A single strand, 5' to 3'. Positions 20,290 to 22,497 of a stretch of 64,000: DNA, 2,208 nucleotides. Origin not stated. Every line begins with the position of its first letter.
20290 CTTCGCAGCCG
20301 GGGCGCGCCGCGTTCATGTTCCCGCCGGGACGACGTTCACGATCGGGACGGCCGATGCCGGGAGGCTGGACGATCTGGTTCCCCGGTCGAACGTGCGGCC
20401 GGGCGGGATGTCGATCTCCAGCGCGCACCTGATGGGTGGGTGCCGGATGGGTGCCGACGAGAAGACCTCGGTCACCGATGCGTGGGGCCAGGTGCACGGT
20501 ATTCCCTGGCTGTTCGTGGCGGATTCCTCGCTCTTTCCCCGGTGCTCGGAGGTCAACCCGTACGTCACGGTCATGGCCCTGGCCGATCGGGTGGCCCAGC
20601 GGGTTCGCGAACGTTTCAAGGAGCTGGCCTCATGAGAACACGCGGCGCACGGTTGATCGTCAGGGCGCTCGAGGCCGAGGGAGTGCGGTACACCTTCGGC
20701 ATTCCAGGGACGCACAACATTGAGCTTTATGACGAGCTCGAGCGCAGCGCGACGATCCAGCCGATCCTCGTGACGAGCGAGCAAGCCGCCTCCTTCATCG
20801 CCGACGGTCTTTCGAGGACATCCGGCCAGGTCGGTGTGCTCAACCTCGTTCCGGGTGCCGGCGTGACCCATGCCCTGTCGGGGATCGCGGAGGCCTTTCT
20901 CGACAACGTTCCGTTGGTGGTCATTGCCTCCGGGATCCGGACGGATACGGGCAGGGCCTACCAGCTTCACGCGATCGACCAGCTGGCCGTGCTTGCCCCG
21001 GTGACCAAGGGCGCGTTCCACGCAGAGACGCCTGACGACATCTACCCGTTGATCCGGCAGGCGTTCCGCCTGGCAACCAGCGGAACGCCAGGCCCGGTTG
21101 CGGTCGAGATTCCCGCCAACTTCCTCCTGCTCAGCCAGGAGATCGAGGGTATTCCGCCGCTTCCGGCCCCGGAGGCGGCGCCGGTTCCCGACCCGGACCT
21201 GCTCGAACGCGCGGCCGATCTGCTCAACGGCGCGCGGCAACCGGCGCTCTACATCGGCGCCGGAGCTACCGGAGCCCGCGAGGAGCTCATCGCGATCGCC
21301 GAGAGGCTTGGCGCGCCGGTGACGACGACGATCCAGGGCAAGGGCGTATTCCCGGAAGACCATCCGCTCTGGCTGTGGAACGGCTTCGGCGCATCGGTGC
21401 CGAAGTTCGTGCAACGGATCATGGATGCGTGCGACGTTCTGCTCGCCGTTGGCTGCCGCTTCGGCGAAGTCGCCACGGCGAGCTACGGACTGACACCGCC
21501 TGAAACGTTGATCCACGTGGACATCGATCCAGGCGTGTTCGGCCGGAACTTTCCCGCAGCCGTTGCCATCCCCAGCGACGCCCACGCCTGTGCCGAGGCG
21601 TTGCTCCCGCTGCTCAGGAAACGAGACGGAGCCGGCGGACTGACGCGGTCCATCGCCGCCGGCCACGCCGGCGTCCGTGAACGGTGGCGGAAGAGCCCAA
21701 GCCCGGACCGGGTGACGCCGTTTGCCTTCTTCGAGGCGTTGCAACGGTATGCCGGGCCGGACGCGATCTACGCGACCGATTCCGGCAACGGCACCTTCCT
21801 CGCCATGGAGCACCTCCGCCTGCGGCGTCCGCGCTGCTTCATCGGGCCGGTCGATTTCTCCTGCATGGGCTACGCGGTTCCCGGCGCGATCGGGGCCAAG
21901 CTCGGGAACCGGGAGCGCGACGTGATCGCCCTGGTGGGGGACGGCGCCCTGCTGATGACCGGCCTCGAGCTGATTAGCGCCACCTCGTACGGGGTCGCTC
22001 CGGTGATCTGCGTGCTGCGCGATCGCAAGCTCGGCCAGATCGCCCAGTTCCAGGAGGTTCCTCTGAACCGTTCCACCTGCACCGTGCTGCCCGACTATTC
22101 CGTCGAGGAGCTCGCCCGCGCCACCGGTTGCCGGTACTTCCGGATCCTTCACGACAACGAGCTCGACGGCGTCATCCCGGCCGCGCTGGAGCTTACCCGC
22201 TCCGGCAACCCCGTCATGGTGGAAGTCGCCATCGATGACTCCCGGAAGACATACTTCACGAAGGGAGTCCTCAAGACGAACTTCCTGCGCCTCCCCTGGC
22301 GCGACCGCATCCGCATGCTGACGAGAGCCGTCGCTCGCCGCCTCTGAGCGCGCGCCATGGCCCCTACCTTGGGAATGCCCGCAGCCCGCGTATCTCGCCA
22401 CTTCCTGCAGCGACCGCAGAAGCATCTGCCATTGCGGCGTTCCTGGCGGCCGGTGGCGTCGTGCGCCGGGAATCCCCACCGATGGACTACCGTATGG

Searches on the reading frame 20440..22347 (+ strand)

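Call 68: search_protein_families(library=pfam, proteins=[window:20440-22347:+], max_evalue=0.00001)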
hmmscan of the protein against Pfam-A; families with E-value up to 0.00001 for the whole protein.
window:20440-22347:+ (635 aa): 3 families
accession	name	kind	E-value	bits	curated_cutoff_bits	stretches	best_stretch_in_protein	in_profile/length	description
PF00205.28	TPP_enzyme_M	-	7.8e-37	126.5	30.4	1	255-388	1-137/137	Thiamine pyrophosphate enzyme, central domain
PF02776.23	TPP_enzyme_N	-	3.1e-31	108.1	26.8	1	68-183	2-118/119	Thiamine pyrophosphate enzyme, N-terminal TPP binding domain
PF02775.26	TPP_enzyme_C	-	1.4e-27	96.8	21.9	1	447-596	1-151/151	Thiamine pyrophosphate enzyme, C-terminal TPP binding domain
